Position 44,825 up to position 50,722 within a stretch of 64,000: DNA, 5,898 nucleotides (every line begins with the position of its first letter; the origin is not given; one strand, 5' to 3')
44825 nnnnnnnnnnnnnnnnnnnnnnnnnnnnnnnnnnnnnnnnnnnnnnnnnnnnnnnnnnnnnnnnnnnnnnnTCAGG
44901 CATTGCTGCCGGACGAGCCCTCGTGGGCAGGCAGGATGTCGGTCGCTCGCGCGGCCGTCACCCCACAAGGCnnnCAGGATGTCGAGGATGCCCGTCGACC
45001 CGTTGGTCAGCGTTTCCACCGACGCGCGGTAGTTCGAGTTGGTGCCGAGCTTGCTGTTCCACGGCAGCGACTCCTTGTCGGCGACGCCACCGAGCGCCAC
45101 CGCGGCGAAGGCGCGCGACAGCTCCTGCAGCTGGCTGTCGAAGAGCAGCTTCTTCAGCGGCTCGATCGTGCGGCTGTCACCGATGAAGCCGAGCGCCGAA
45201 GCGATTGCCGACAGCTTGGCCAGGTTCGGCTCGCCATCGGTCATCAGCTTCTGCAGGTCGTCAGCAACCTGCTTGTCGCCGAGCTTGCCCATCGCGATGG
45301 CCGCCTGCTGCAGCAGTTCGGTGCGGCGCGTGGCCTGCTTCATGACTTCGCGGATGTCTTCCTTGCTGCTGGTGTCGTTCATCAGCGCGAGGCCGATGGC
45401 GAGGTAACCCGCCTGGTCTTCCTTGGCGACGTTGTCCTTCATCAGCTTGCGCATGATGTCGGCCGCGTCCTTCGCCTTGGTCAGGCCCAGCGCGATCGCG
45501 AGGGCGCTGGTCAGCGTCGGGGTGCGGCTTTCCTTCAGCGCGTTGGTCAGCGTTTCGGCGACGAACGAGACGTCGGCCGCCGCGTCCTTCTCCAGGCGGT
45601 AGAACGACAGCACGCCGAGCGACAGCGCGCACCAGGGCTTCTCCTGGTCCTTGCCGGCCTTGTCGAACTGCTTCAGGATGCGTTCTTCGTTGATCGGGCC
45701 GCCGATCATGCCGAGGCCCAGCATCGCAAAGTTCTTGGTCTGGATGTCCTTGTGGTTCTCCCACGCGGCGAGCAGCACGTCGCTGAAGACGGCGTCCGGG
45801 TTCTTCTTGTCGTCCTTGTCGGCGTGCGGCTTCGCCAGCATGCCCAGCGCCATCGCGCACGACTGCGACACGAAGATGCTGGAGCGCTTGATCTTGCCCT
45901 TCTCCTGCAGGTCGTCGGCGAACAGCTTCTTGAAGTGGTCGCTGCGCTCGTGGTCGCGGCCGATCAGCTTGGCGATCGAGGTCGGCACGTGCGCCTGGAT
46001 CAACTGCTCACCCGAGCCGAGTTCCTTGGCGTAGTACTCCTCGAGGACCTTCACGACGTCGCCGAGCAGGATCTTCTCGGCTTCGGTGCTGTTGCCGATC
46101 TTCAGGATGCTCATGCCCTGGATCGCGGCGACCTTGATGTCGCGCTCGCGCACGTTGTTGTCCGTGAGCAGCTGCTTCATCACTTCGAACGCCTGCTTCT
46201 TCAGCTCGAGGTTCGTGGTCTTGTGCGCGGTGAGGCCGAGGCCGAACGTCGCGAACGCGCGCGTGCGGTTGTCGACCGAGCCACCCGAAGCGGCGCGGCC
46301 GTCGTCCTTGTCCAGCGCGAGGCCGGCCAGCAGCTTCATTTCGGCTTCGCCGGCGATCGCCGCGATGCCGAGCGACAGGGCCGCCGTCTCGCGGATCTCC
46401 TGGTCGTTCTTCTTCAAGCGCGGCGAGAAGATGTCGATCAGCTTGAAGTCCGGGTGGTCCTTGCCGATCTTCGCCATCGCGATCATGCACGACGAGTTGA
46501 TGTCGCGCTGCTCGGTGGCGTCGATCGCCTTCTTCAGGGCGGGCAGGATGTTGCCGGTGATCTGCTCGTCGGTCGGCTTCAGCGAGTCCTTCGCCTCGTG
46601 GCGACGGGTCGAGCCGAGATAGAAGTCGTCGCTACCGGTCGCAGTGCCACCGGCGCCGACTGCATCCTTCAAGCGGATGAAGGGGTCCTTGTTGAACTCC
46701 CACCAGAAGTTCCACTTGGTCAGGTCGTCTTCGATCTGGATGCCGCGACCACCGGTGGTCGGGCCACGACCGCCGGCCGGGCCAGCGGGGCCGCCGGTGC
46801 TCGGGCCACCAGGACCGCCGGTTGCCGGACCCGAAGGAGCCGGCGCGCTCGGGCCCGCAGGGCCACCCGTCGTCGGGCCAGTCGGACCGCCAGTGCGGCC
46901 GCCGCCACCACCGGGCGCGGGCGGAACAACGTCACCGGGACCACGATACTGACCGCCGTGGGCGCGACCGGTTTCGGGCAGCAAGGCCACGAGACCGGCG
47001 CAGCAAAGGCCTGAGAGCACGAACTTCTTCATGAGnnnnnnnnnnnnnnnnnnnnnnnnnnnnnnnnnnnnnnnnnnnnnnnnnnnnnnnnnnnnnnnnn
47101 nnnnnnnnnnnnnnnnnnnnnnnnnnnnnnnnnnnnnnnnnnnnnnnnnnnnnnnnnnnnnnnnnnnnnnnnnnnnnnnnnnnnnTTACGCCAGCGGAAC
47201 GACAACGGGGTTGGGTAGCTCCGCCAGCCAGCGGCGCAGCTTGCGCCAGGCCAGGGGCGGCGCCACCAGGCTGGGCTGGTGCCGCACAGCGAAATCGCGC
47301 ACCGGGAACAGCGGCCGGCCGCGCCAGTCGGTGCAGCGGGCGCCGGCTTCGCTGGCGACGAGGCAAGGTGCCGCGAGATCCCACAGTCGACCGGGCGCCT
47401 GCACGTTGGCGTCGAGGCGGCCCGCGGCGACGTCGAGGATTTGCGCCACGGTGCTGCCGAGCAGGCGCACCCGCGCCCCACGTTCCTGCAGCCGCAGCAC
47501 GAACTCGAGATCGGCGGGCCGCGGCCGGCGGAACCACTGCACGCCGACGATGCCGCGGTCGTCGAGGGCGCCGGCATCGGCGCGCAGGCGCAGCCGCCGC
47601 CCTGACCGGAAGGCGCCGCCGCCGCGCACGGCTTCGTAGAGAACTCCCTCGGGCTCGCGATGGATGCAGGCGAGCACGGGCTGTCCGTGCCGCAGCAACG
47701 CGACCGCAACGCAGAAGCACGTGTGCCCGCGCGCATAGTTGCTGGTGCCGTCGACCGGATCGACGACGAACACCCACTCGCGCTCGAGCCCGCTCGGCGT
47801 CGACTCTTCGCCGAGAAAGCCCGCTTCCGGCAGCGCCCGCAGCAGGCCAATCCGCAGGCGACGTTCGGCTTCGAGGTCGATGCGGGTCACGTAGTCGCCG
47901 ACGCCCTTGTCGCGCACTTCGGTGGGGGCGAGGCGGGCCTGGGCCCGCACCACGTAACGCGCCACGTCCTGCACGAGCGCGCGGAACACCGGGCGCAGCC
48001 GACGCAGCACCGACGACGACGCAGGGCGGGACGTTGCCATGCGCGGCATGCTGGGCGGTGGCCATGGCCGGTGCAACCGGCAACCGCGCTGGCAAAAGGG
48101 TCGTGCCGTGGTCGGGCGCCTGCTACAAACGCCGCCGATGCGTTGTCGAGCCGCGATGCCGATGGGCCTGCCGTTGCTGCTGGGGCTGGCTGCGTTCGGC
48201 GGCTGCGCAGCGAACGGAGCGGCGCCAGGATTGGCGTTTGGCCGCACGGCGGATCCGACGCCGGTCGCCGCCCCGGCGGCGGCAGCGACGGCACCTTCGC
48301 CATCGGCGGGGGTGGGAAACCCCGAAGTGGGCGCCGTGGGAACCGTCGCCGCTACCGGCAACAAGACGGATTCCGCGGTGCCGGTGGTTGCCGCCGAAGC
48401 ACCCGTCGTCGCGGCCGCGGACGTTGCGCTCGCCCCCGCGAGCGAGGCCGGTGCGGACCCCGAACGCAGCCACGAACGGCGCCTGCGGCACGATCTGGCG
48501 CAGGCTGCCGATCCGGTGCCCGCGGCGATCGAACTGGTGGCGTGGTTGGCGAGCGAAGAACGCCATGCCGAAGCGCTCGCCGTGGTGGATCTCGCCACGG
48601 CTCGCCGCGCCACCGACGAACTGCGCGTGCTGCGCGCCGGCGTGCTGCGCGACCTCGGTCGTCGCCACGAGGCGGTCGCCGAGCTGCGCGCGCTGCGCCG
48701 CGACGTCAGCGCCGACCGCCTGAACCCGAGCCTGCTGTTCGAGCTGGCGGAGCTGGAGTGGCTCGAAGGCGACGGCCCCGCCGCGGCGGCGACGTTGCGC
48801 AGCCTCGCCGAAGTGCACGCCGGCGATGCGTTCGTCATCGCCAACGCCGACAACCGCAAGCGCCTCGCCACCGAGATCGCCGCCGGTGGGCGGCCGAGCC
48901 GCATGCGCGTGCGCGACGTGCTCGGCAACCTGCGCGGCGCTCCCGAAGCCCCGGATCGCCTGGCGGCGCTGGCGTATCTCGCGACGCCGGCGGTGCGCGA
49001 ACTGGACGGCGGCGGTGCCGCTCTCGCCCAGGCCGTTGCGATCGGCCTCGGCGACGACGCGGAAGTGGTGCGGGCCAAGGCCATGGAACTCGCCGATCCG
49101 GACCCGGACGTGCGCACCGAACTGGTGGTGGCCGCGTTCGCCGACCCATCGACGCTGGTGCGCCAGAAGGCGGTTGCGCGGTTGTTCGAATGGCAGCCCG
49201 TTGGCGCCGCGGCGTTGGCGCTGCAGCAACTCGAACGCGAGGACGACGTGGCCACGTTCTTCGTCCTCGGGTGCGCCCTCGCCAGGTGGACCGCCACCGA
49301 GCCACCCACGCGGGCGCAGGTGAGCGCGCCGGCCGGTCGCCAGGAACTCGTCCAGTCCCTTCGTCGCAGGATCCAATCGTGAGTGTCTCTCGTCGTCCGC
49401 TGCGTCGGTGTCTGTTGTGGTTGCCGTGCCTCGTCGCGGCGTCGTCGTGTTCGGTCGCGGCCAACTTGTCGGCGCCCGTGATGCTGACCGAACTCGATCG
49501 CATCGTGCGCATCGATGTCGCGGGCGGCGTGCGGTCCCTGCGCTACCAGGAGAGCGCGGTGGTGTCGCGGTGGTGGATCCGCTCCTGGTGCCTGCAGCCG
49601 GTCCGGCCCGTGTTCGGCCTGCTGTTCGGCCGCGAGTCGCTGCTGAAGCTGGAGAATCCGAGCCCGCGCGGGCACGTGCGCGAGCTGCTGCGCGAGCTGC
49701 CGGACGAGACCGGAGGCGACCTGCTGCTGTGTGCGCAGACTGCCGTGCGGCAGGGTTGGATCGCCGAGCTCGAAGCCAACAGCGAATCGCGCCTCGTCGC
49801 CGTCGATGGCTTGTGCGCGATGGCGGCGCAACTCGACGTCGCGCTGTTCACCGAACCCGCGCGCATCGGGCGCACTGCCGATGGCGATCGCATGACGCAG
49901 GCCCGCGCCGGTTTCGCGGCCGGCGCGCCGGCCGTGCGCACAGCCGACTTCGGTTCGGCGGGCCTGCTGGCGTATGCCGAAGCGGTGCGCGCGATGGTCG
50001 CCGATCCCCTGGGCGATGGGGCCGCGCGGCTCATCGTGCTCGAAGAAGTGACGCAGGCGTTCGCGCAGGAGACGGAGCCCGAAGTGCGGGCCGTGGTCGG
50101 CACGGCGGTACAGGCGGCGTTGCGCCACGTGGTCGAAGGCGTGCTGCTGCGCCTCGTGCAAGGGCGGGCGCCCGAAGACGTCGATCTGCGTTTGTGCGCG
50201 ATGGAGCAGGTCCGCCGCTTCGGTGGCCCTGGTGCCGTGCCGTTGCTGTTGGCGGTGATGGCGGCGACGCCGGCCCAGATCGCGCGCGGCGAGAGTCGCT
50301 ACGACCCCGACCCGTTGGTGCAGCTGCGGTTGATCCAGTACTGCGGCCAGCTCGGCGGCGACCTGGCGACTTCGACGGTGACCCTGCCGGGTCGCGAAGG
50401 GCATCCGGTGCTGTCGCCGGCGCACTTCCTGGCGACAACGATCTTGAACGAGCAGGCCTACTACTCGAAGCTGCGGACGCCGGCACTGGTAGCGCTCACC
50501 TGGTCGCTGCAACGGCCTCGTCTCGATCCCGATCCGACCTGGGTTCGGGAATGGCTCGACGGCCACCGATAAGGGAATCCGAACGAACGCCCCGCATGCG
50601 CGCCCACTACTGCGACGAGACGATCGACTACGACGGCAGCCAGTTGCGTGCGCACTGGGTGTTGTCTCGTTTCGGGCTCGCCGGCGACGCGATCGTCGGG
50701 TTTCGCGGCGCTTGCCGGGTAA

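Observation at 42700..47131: Tandem exported HEAT-repeat paralogs with conserved termini (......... ... FWWEF ... GILDIL)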

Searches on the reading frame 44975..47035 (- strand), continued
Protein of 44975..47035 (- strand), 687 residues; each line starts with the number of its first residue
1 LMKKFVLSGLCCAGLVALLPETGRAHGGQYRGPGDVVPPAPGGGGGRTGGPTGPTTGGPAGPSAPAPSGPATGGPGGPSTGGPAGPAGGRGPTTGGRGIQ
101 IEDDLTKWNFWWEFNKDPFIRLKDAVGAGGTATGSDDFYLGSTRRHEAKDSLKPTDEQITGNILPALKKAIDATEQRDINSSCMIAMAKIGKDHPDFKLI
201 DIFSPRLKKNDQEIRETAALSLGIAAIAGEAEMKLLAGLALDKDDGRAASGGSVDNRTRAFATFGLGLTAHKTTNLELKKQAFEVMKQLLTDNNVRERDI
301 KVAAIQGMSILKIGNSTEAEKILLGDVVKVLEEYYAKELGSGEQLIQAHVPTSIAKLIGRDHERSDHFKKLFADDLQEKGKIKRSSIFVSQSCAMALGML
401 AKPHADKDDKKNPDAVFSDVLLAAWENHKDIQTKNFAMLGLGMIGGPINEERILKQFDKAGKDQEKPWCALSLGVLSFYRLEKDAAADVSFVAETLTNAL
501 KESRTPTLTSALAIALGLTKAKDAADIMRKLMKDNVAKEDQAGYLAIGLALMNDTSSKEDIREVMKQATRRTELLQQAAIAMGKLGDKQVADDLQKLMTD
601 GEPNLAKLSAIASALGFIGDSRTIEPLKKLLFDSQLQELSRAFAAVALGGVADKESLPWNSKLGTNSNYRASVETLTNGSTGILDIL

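Call 100: search_protein_families(library=pfam, proteins=[window:44975-46960:-], max_evalue=0.01)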
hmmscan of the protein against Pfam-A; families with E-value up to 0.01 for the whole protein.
window:44975-46960:- (662 aa): 2 families
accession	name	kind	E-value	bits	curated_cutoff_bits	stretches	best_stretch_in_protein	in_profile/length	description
PF13646.12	HEAT_2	-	1.1e-18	67.7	27.7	3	548-617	15-82/88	HEAT repeats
PF03130.22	HEAT_PBS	-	4.6e-08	33.2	20.9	0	585-608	4-27/27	PBS lyase HEAT-like repeat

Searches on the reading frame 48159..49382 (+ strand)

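Call 21: search_protein_families(library=pfam, proteins=[window:48159-49382:+], max_evalue=0.1)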
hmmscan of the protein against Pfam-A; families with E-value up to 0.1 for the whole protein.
window:48159-49382:+ (407 aa): 1 family
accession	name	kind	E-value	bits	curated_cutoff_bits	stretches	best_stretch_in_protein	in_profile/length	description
PF00368.23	HMG-CoA_red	-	0.053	13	27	1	58-141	46-126/368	Hydroxymethylglutaryl-coenzyme A reductase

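Call 43: search_protein_families(library=ncbifam, proteins=[window:48159-49382:+], max_evalue=0.1)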
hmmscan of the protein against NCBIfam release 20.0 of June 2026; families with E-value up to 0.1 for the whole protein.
window:48159-49382:+ (407 aa): 0 families

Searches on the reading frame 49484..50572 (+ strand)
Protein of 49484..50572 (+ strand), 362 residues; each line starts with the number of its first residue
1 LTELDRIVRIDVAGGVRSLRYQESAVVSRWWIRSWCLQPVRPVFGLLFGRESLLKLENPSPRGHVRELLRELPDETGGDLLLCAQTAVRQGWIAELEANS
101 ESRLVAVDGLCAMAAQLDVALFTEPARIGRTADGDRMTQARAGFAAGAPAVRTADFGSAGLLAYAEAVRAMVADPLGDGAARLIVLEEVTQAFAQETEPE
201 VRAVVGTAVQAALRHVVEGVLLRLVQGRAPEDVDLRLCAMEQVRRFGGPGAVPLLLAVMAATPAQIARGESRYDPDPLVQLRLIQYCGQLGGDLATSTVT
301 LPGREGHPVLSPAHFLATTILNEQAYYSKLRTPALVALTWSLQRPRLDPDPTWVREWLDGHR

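Call 21: search_protein_families(library=pfam, proteins=[window:49484-50572:+], max_evalue=0.1)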
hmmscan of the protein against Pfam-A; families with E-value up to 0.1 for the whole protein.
window:49484-50572:+ (362 aa): 1 family
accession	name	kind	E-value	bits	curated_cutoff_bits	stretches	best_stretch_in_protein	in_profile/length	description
PF13646.12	HEAT_2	-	0.0025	18.5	27.7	1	187-270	2-82/88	HEAT repeats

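Call 43: search_protein_families(library=ncbifam, proteins=[window:49484-50572:+], max_evalue=0.1)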
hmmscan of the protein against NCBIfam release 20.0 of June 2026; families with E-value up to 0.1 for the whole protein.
window:49484-50572:+ (362 aa): 0 families

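Call 76: search_solved_structures(query=A4, max_evalue=5)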
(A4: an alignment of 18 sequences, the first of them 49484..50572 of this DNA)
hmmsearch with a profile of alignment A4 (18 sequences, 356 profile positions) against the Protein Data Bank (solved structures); distinct sequences matched with E-value up to 5: 3.
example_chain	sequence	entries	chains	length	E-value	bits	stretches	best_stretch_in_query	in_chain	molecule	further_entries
9za1_A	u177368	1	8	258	0.0023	20.6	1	141-293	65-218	COMM domain-containing protein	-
6g4j_B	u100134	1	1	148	0.83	12.1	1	164-249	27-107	alphaREP bE8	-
5cwl_A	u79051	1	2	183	1.2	11.6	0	212-268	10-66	Designed helical repeat protein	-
